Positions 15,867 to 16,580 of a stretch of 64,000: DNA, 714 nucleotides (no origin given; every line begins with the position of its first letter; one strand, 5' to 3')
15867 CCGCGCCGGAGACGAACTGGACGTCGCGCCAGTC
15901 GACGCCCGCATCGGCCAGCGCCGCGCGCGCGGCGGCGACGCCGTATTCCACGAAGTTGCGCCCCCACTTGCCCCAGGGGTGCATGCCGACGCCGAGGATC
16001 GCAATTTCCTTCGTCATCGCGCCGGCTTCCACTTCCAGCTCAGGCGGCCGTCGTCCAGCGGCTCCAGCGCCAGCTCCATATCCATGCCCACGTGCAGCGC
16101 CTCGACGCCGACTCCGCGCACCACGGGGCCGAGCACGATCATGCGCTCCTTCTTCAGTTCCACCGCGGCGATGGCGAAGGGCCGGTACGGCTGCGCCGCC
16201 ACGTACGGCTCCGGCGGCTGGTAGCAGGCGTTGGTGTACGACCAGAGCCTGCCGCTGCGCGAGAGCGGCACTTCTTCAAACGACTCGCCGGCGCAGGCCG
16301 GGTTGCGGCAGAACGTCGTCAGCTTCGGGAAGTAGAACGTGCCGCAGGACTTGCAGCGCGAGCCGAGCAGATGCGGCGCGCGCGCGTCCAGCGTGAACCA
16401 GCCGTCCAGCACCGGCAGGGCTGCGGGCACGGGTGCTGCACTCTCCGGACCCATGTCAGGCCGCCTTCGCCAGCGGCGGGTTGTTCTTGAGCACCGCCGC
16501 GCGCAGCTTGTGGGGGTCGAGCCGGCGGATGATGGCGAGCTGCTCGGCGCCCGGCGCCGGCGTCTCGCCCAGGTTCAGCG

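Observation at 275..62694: Three paralogous MMPL-type RND pumps, each with a different periplasmic partner, bracket a steroid catabolic island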

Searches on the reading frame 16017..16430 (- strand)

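Call 7: search_protein_families(library=pfam, proteins=[window:16017-16430:-], max_evalue=0.001)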
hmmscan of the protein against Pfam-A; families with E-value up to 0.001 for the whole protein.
window:16017-16430:- (138 aa): 2 families
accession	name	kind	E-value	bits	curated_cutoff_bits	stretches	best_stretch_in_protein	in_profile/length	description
PF12172.15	zf-ChsH2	-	2.9e-09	37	23.2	1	16-52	4-37/37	ChsH2, rubredoxin-like zinc ribbon domain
PF01796.24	OB_ChsH2_C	-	4.2e-09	36.7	27.1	1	53-121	1-63/65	ChsH2, C-terminal OB-fold domain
